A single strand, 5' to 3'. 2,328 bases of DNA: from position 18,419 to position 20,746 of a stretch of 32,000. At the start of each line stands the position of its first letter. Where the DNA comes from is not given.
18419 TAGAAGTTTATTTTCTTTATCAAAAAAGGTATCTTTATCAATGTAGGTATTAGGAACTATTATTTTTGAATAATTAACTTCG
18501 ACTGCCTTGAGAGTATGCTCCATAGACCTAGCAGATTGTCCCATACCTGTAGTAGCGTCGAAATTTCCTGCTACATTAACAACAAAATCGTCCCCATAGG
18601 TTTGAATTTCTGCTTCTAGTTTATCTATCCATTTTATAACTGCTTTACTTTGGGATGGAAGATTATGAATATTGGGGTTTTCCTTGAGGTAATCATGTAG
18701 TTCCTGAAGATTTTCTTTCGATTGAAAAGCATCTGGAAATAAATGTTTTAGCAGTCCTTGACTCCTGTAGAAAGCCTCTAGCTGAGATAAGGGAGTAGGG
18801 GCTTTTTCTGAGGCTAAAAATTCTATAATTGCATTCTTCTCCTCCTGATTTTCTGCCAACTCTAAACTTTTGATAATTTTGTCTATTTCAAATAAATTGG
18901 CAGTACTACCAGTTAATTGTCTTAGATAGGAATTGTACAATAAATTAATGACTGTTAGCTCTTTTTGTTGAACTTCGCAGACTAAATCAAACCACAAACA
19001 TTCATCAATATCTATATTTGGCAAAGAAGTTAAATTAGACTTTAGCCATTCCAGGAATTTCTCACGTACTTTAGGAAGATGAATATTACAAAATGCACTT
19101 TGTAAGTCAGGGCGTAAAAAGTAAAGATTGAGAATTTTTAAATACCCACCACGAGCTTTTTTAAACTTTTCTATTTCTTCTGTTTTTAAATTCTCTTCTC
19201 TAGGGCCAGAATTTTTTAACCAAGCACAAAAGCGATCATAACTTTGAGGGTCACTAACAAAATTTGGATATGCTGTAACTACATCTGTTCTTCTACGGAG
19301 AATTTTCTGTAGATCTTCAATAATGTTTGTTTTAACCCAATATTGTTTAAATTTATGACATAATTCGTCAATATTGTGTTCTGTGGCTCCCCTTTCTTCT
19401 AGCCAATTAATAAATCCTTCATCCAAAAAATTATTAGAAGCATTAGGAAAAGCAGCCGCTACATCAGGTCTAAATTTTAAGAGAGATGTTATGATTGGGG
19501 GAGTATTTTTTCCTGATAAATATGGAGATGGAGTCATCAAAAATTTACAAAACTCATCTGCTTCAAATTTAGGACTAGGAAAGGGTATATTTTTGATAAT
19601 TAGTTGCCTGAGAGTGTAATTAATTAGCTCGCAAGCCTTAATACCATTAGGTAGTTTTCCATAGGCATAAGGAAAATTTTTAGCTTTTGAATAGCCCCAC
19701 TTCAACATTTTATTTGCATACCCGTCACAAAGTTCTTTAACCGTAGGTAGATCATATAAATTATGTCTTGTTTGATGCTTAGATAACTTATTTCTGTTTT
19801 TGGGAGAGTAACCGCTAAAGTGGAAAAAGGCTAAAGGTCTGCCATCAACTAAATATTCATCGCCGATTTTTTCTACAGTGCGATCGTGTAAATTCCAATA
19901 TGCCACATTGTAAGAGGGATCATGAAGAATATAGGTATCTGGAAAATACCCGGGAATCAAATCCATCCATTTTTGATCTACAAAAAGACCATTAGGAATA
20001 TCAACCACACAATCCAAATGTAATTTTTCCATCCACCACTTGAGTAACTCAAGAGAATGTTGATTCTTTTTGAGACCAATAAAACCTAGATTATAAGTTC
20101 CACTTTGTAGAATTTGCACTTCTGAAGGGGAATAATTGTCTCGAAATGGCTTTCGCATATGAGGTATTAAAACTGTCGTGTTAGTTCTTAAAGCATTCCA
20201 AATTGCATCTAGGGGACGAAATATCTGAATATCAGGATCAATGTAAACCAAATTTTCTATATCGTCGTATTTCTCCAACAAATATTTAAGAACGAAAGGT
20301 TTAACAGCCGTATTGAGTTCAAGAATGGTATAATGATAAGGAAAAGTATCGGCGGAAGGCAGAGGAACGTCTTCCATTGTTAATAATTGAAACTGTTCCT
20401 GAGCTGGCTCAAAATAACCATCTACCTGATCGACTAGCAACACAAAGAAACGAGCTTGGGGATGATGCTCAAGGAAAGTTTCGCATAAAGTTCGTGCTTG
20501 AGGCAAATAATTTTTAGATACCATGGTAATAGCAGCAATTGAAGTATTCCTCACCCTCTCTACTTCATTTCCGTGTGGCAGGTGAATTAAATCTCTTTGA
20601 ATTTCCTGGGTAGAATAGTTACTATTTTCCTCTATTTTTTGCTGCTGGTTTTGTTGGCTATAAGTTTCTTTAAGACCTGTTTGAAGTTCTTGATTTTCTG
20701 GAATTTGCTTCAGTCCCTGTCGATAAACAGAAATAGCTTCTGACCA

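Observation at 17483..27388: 3301-aa single polypeptide combining three unrelated glycosyltransferase folds with at least four TPR arrays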

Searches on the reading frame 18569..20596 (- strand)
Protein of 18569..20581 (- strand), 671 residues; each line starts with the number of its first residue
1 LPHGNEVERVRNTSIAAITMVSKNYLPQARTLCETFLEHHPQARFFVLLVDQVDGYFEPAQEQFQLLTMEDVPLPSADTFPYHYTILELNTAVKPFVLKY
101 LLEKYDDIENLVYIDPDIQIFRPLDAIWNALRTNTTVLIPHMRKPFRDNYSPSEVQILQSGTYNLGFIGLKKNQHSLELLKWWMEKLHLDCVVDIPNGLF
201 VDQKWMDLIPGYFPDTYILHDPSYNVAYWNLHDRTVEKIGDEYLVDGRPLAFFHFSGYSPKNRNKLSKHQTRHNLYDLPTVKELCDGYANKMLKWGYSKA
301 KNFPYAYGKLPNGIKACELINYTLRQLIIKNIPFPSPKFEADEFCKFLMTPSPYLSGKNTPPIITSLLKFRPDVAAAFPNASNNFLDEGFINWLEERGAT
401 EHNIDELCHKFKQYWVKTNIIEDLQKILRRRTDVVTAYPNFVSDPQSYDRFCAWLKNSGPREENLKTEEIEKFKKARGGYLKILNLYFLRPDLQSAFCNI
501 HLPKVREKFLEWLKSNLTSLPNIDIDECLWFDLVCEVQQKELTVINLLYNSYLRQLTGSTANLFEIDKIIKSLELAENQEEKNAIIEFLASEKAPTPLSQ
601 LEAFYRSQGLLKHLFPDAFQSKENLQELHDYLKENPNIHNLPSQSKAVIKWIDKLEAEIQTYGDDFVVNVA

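Call 15: find_homologous_proteins(query=window:18587-20596:-, max_evalue=0.00001)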
Query seq(670 aa) (670 aa): 4072 proteins with E <= 0.00001 among 8000 candidates; the best 120 are listed.
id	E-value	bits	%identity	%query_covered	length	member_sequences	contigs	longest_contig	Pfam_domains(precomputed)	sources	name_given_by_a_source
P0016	4.9e-186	639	45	97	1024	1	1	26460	PF00534.27,PF13692.13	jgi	jgi:glycosyltransferase involved in cell wall biosynthesis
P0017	2.7e-181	623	45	97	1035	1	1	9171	PF00534.27,PF20706.4,PF13692.13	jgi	-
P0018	8.1e-181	621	47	92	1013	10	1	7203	PF00534.27,PF13692.13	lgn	-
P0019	4.2e-178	612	44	98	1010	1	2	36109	PF00534.27,PF20706.4,PF13692.13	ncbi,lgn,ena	-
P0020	1.1e-173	598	44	97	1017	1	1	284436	PF00534.27,PF13692.13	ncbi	ncbi:MAG: glycosyltransferase family 4 protein [Desulforhopalus sp.]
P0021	4.1e-172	592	44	97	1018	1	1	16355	PF00534.27,PF20706.4,PF13692.13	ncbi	-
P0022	1.0e-170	588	44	97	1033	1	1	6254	PF00534.27,PF13692.13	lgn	-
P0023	1.1e-169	584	42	97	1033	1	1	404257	PF00534.27,PF13692.13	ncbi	ncbi:MAG: glycosyltransferase [Pseudomonadota bacterium]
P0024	8.5e-169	582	42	96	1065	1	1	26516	PF00534.27,PF13692.13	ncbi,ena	-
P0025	2.2e-167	577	42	97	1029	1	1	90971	PF00534.27,PF13692.13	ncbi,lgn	ncbi:MAG: glycosyltransferase [Pseudomonadota bacterium]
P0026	1.4e-166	574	44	97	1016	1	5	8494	PF00534.27,PF20706.4,PF13692.13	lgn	-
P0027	3.3e-166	573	42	97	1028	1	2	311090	PF00534.27,PF13692.13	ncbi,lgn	-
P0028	3.4e-166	573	41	96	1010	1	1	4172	PF00534.27,PF20706.4,PF13692.13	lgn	-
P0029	4.7e-166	572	43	94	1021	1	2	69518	PF00534.27,PF13692.13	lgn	-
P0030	7.1e-164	565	45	92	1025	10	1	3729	PF00534.27,PF13692.13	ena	-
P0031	1.7e-163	564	42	96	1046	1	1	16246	PF00534.27,PF20706.4,PF13692.13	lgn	-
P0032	2.8e-163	563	41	96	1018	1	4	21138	PF00534.27,PF13692.13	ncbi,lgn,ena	-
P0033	5.9e-163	562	42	97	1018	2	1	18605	PF00534.27,PF13692.13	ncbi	-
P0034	1.9e-160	554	43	93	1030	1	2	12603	PF00534.27,PF20706.4,PF13692.13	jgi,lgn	jgi:glycosyltransferase involved in cell wall biosynthesis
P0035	1.0e-158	548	46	84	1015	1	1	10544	PF00534.27,PF20706.4,PF13692.13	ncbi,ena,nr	ncbi:MAG: glycosyltransferase [Cellvibrionales bacterium]|nr:glycosyltransferase [Cellvibrionales ba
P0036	1.2e-155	538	43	92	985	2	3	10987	PF00534.27,PF13692.13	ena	-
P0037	8.2e-153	529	41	94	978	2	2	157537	PF00534.27,PF13692.13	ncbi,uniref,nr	ncbi:hypothetical protein GCM10011369_20460 [Neiella marina]|uniref:Glycosyl transferase family 1 do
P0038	1.0e-150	522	44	84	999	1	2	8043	PF00534.27,PF13692.13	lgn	-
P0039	6.4e-149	516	39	97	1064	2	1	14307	PF00534.27,PF20706.4,PF13692.13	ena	-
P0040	1.1e-144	502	41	95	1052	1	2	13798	PF00534.27,PF20706.4,PF13692.13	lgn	-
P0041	3.2e-144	500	39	92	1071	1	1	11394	PF00534.27,PF20706.4,PF13692.13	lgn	-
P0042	7.4e-144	499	39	96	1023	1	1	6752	PF00534.27,PF13692.13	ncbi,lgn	-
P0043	7.4e-143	496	40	91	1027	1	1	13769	PF00534.27,PF20706.4,PF13692.13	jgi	jgi:glycosyltransferase involved in cell wall biosynthesis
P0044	1.1e-142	495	37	93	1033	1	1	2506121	PF00534.27,PF20706.4,PF13692.13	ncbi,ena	-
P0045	1.6e-142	495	39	92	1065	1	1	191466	PF00534.27,PF20706.4,PF13692.13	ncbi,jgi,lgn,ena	jgi:glycosyltransferase involved in cell wall biosynthesis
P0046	1.1e-141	492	46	77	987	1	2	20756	PF00534.27,PF20706.4,PF13692.13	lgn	-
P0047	1.4e-141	492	41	88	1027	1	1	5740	PF00534.27,PF20706.4,PF13692.13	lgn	-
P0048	2.1e-141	491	42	86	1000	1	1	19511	PF00534.27,PF20706.4,PF13692.13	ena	-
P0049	1.8e-140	488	41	86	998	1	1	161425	PF00534.27,PF20706.4,PF13692.13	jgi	jgi:glycosyltransferase involved in cell wall biosynthesis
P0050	1.9e-140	488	38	95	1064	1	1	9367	PF00534.27,PF20706.4,PF13692.13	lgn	-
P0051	4.2e-140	487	42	84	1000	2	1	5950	PF00534.27,PF20706.4,PF13692.13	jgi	jgi:glycosyltransferase involved in cell wall biosynthesis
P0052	6.7e-139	483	39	91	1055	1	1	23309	PF00534.27,PF20706.4,PF13692.13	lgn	-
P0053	1.3e-138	482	43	80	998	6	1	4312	PF00534.27,PF20706.4,PF13692.13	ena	-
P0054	2.8e-138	481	41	87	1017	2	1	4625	PF00534.27,PF20706.4,PF13692.13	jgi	jgi:glycosyltransferase involved in cell wall biosynthesis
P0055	3.1e-138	481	40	91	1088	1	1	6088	PF00534.27,PF20706.4,PF13692.13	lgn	-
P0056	3.2e-138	480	42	77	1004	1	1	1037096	PF00534.27,PF20706.4,PF13692.13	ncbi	ncbi:glycosyltransferase [Methylobacterium sp. D54C]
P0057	5.2e-138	480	43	80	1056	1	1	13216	PF00534.27,PF20706.4,PF13692.13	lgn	-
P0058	1.2e-137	479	38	93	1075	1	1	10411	PF00534.27,PF20706.4,PF13692.13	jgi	jgi:glycosyltransferase involved in cell wall biosynthesis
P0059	3.5e-137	477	42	83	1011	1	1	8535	PF00534.27,PF20706.4,PF13692.13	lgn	-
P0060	7.3e-137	476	42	82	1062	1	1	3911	PF00534.27,PF20706.4,PF13692.13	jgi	jgi:glycosyltransferase involved in cell wall biosynthesis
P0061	1.2e-136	475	41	87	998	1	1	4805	PF00534.27,PF20706.4,PF13692.13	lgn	-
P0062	1.2e-135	472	42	88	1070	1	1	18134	PF00534.27,PF20706.4,PF13692.13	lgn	-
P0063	1.3e-135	472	40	88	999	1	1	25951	PF00534.27,PF20706.4,PF13692.13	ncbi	-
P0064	1.6e-135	472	41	80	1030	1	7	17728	PF00534.27,PF20706.4,PF13692.13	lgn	-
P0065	2.0e-135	471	40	89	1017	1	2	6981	PF00534.27,PF20706.4,PF13692.13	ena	-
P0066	3.7e-135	470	41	81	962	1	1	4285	PF00534.27,PF20706.4,PF13692.13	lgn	-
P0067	3.8e-135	470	41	80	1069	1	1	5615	PF00534.27,PF20706.4,PF13692.13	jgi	jgi:glycosyltransferase involved in cell wall biosynthesis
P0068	6.1e-135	470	38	92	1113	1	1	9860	PF00534.27,PF20706.4,PF13692.13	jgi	jgi:glycosyltransferase involved in cell wall biosynthesis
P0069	7.3e-135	469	36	92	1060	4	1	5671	PF00534.27,PF20706.4,PF13692.13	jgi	jgi:glycosyltransferase involved in cell wall biosynthesis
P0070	7.9e-135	469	40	87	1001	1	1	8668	PF00534.27,PF20706.4,PF13692.13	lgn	-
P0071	8.2e-135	469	41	87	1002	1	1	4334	PF00534.27,PF20706.4,PF13692.13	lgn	-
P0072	2.6e-134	468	37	95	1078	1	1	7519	PF00534.27,PF20706.4,PF13692.13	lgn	-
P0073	3.1e-134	467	40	88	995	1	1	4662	PF00534.27,PF20706.4,PF13692.13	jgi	jgi:glycosyltransferase involved in cell wall biosynthesis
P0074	5.4e-134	467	39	91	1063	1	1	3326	PF00534.27,PF13692.13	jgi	jgi:glycosyltransferase involved in cell wall biosynthesis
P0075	7.8e-134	466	36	90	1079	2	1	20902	PF00534.27,PF20706.4,PF13692.13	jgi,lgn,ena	-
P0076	8.2e-134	466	40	91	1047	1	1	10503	PF00534.27,PF20706.4,PF13692.13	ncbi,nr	ncbi:MAG: glycosyltransferase [Methylovulum sp.]|nr:glycosyltransferase [Methylovulum sp.]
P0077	9.5e-134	466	41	87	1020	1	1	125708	PF00534.27,PF20706.4,PF13692.13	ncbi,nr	ncbi:MAG: glycosyltransferase family 4 protein [Burkholderiaceae bacterium]|nr:glycosyltransferase f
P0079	6.4e-133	463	39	93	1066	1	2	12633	PF00534.27,PF20706.4,PF13692.13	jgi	jgi:glycosyltransferase involved in cell wall biosynthesis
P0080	6.9e-133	463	41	80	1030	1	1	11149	PF00534.27,PF20706.4,PF13692.13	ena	-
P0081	1.0e-132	462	40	86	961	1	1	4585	PF00534.27,PF13692.13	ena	-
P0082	1.4e-132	462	40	87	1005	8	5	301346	PF00534.27,PF20706.4,PF13692.13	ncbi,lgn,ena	-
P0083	1.6e-132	462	40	88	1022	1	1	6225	PF00534.27,PF20706.4,PF13692.13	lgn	-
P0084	2.1e-132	461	36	95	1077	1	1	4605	PF00534.27,PF13692.13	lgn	-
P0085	2.1e-132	461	37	95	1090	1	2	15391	PF00534.27,PF20706.4,PF13692.13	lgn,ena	-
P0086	2.2e-132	461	42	80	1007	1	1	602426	PF00534.27,PF20706.4,PF13692.13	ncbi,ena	-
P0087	2.7e-132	461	39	92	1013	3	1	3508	PF00534.27,PF20706.4,PF13692.13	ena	-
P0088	5.1e-132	460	35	96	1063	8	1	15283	PF00534.27,PF20706.4,PF13692.13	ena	-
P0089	7.1e-132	460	38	93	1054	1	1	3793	PF00534.27,PF20706.4,PF13692.13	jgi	jgi:glycosyltransferase involved in cell wall biosynthesis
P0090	1.8e-131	458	38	90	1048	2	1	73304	PF00534.27,PF20706.4,PF13692.13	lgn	-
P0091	1.9e-131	458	40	87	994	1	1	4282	PF00534.27,PF20706.4,PF13692.13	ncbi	-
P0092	2.4e-131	458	41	80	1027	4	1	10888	PF00534.27,PF20706.4,PF13692.13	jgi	-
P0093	3.2e-131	457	40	88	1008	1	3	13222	PF00534.27,PF20706.4,PF13692.13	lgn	-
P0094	7.1e-131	456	36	92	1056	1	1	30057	PF00534.27,PF20706.4,PF13692.13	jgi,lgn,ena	-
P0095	7.6e-131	456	39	96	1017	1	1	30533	PF00534.27,PF20706.4,PF13692.13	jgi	jgi:glycosyltransferase involved in cell wall biosynthesis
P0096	7.7e-131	456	39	93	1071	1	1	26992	PF00534.27,PF20706.4,PF13692.13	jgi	jgi:glycosyltransferase involved in cell wall biosynthesis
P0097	8.0e-131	456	41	86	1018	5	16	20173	PF00534.27,PF20706.4,PF13692.13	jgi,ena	jgi:glycosyltransferase involved in cell wall biosynthesis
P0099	9.6e-131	456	36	91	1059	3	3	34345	PF00534.27,PF20706.4,PF13692.13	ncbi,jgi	jgi:glycosyltransferase involved in cell wall biosynthesis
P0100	1.1e-130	456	45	72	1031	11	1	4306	PF00534.27,PF20706.4,PF13692.13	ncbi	-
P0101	1.3e-130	455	39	89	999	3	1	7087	PF00534.27,PF20706.4,PF13692.13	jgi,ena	-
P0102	2.1e-130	455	39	88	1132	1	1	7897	PF00534.27,PF20706.4,PF13692.13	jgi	-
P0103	2.6e-130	454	38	91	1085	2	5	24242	PF00534.27,PF20706.4,PF13692.13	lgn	-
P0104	3.1e-130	454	36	91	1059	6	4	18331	PF00534.27,PF20706.4,PF13692.13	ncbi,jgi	-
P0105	3.7e-130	454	40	87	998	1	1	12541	PF00534.27,PF20706.4,PF13692.13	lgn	-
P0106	8.1e-130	453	39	93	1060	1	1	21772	PF00534.27,PF20706.4,PF13692.13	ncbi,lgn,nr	ncbi:MAG TPA: glycosyltransferase [Polyangiaceae bacterium]|nr:glycosyltransferase [Polyangiaceae ba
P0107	9.7e-130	452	40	89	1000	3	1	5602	PF00534.27,PF20706.4,PF13692.13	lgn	-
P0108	2.5e-129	451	38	94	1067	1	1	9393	PF00534.27,PF13692.13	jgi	jgi:glycosyltransferase involved in cell wall biosynthesis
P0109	2.6e-129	451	39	90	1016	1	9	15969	PF00534.27,PF20706.4,PF13692.13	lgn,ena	-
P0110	4.0e-129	450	41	83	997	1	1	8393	PF00534.27,PF20706.4,PF13692.13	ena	-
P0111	6.8e-129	450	40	84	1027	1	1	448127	PF00534.27,PF20706.4,PF13692.13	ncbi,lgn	-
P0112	7.7e-129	449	40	89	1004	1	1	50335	PF00534.27,PF20706.4,PF13692.13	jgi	jgi:glycosyltransferase involved in cell wall biosynthesis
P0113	1.5e-128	449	40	88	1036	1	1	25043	PF00534.27,PF20706.4,PF13692.13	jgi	jgi:glycosyltransferase involved in cell wall biosynthesis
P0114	2.3e-128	448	41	84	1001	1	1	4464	PF00534.27,PF20706.4,PF13692.13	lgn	-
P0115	2.3e-128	448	36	93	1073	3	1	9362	PF00534.27,PF20706.4,PF13692.13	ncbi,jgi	jgi:glycosyltransferase involved in cell wall biosynthesis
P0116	2.4e-128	448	38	88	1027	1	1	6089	PF00534.27,PF20706.4,PF13692.13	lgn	-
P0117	2.7e-128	448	41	89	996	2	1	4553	PF00534.27,PF20706.4,PF13692.13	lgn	-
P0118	3.4e-128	447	40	87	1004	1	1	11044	PF00534.27,PF20706.4,PF13692.13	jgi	jgi:glycosyltransferase involved in cell wall biosynthesis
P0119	3.6e-128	447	40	82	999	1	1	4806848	PF00534.27,PF20706.4,PF13692.13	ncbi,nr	ncbi:hypothetical protein BWI17_14540 [Betaproteobacteria bacterium GR16-43]|nr:hypothetical protein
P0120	7.0e-128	446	37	92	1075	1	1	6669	PF00534.27,PF20706.4,PF13692.13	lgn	-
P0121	7.8e-128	446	40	88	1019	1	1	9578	PF00534.27,PF20706.4,PF13692.13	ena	-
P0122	1.3e-127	445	36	88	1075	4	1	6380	PF00534.27,PF20706.4,PF13692.13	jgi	jgi:glycosyltransferase involved in cell wall biosynthesis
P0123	2.4e-127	445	36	93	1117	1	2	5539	PF00534.27,PF13692.13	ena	-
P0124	2.5e-127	444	42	83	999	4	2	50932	PF00534.27,PF20706.4,PF13692.13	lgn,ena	-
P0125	2.7e-127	444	39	87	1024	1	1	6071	PF00534.27,PF20706.4,PF13692.13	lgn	-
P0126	3.0e-127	444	43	77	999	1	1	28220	PF00534.27,PF20706.4,PF13692.13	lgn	-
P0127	3.5e-127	444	38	92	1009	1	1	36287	PF00534.27,PF20706.4,PF13692.13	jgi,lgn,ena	jgi:glycosyltransferase involved in cell wall biosynthesis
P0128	8.5e-127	443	39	87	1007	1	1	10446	PF00534.27,PF20706.4,PF13692.13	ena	-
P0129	9.5e-127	443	37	98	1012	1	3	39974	PF00534.27,PF20706.4,PF13692.13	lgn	-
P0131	4.2e-126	440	40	80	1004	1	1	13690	PF00534.27,PF20706.4,PF13692.13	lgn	-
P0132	7.5e-126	440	40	79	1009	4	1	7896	PF00534.27,PF20706.4,PF13692.13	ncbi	-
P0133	1.7e-125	438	38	88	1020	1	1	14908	PF00534.27,PF20706.4,PF13692.13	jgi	jgi:glycosyltransferase involved in cell wall biosynthesis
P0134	2.4e-125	438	38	89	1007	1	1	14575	PF00534.27,PF20706.4,PF13692.13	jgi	jgi:glycosyltransferase involved in cell wall biosynthesis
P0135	2.6e-125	438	40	80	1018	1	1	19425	PF00534.27,PF20706.4,PF13692.13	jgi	jgi:glycosyltransferase involved in cell wall biosynthesis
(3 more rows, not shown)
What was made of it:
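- On Stand-alone ~1,000-aa 'GT-A-like - helical - GT4' family (unnamed): About 45% identity at 97% coverage to many ~1,000-aa proteins (call 15).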

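Call 19: search_solved_structures(query=A1, max_evalue=1, show_alignments=0)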
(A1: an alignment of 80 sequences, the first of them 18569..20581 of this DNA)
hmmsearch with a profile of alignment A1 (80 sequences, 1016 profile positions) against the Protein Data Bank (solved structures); distinct sequences matched with E-value up to 1: 68 (the best 60 are shown).
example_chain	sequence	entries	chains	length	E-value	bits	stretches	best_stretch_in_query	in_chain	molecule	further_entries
2jjm_A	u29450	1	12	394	5.4e-06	28.1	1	824-925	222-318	GLYCOSYL TRANSFERASE, GROUP 1 FAMILY PROTEIN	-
3mbo_A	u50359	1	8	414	6.3e-06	27.9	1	824-925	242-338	Glycosyltransferase, group 1 family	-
5i45_A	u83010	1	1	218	9.9e-06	27.2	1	862-939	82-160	Glycosyl transferases group 1 family protein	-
3oy2_A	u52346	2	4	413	9.9e-06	27.2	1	779-1002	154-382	Glycosyltransferase B736L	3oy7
4rbn_A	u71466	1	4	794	4.6e-05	25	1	826-935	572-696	Sucrose synthase:Glycosyl transferases group 1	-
5d00_A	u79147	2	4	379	4.8e-05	24.9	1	824-941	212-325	N-acetyl-alpha-D-glucosaminyl L-malate synthase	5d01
9m88_C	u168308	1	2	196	7.9e-05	24.2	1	868-940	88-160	Glycogen synthase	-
2bfw_A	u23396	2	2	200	8.2e-05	24.2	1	868-940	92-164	GLGA GLYCOGEN SYNTHASE | PGS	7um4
6kqi_A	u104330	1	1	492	0.00014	23.4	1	868-940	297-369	Cannabinoid receptor 1,GlgA glycogen synthase,Cannabinoid receptor 1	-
5u09_A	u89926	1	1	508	0.00016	23.2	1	868-940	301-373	Cannabinoid receptor 1,GlgA glycogen synthase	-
9b9y_R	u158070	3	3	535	0.00017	23.1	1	868-940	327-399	Cannabinoid receptor 1,Glycogen synthase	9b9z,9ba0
7fee_A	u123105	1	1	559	0.00019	23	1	868-940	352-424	Cannabinoid receptor 1,GlgA glycogen synthase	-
6tvp_A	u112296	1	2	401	0.00026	22.5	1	837-945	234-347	Alpha-maltose-1-phosphate synthase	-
4pqg_A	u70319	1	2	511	0.00032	22.2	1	883-993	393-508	Glycosyltransferase Gtf1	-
6kp6_A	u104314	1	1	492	0.00034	22.1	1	868-940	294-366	Muscarinic acetylcholine receptor M4,GlgA glycogen synthase,Muscarinic acetylcholine recep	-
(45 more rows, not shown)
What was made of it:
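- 17486..18598 (-): GT4 domain (GT-B), aa 2931-3301, with an intact E-x7-E motif at aa 3192-3200. PDB profile hits to GT4 enzymes (call 19).
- On GT4 (CAZy) / Pfam PF00534 Glycos_transf_1: The profile hits GT4 structures in the PDB (call 19).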

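Call 27: predict_structure(alignment_id=A1)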
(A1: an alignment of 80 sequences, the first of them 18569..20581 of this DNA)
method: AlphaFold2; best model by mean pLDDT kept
length: 671 residues; sequences in the alignment: 80
mean_pLDDT: 94.2   pTM: 0.87
mean pLDDT of the five models: 94.2, 93.2, 93.1, 92.5, 92.5
residues with pLDDT >= 90: 602; 70-90: 52; 50-70: 12; < 50: 5
segments of 3 or more residues with pLDDT < 50: 1-5
pLDDT, mean of each block of 10 residues (from residue 1): 50 92 98 98 98 96 98 97 95 97 98 98 97 97 89 87 93 98 95 87 93 97 95 96 98 97 94 96 98 98 96 97 96 96 98 92 97 97 96 97 98 92 94 94 94 96 94 95 97 97 96 94 94 94 94 95 95 90 94 95 96 96 97 88 89 96 76 51
secondary structure, 60 per line:
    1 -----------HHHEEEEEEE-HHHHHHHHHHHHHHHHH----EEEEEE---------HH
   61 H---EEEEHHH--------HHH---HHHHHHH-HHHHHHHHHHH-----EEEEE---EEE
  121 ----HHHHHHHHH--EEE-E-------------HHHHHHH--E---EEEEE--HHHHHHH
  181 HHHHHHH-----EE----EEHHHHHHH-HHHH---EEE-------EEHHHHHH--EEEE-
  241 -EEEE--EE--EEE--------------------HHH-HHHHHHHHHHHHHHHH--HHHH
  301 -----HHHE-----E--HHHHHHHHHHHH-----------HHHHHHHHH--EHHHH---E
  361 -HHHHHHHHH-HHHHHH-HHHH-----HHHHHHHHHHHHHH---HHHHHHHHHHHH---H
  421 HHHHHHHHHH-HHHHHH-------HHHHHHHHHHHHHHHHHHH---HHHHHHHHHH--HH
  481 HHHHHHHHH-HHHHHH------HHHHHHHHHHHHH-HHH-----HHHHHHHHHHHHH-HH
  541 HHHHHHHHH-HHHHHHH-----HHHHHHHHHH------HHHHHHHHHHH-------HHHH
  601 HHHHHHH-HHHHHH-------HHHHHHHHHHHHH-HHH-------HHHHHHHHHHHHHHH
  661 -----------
elements in order: E15-21 H23-39 E44-49 E65-68 H86-92 H94-104 E110-114 E118-120 H125-133 E136-138 H154-160 E167-171 H174-187 H201-207 H209-212 E216-218 H228-233 E236-239 E242-245 E252-254 H279-294 H297-300 H318-329 H341-349 H353-356 H362-370 H372-377 H379-382 H388-401 H405-416 H420-430 H432-437 H445-463 H467-476 H479-489 H491-496 H503-515 H525-537 H539-549 H551-557 H563-572 H579-589 H597-607 H609-614 H622-634 H646-660
